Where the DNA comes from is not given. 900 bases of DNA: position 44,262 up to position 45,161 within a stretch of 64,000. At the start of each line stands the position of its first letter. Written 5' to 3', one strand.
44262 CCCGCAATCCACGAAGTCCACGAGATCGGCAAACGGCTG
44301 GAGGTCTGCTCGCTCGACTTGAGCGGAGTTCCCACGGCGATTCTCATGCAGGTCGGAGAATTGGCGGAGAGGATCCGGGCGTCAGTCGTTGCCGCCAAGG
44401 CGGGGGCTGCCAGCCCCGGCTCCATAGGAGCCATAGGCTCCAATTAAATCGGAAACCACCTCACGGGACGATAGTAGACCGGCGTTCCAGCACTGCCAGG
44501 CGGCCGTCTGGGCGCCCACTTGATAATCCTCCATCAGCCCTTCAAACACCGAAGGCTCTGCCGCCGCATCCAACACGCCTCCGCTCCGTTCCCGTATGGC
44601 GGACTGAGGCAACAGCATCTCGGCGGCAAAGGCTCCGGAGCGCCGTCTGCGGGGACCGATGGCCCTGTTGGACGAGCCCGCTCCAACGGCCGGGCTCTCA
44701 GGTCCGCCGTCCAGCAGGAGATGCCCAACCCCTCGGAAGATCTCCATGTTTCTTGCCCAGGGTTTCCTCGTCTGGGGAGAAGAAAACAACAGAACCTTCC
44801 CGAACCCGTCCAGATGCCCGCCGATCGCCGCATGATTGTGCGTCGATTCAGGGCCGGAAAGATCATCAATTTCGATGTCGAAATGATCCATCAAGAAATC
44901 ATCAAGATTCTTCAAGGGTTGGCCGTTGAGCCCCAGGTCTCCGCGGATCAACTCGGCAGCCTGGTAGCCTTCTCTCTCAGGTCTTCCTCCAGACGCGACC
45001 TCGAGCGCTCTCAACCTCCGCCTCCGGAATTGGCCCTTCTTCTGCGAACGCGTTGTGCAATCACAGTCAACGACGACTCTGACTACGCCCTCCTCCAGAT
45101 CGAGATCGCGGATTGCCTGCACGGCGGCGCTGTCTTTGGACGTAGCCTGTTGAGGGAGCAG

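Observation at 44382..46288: Uncharacterised two-gene module (126 aa plus 508-aa pseudo-ImmA/IrrE protein) next to McrBC: candidate novel defence or regulatory system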

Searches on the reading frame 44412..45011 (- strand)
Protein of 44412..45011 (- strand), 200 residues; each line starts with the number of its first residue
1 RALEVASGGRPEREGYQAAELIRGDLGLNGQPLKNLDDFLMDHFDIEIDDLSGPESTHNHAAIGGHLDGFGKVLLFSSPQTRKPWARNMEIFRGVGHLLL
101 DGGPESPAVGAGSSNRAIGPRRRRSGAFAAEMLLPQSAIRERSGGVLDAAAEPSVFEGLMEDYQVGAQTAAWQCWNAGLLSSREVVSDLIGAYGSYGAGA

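Call 115: search_solved_structures(query=A10, max_evalue=10, show_alignments=4)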
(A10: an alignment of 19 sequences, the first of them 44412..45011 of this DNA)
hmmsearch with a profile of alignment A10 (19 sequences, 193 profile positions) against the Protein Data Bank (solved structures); distinct sequences matched with E-value up to 10: 2.
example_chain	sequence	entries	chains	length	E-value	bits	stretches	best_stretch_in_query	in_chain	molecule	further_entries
1ne2_A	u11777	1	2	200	0.16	14.7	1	136-183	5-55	hypothetical protein ta1320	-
5gui_A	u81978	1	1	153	0.9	12.3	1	29-98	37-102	Chaperone protein ClpC1, chloroplastic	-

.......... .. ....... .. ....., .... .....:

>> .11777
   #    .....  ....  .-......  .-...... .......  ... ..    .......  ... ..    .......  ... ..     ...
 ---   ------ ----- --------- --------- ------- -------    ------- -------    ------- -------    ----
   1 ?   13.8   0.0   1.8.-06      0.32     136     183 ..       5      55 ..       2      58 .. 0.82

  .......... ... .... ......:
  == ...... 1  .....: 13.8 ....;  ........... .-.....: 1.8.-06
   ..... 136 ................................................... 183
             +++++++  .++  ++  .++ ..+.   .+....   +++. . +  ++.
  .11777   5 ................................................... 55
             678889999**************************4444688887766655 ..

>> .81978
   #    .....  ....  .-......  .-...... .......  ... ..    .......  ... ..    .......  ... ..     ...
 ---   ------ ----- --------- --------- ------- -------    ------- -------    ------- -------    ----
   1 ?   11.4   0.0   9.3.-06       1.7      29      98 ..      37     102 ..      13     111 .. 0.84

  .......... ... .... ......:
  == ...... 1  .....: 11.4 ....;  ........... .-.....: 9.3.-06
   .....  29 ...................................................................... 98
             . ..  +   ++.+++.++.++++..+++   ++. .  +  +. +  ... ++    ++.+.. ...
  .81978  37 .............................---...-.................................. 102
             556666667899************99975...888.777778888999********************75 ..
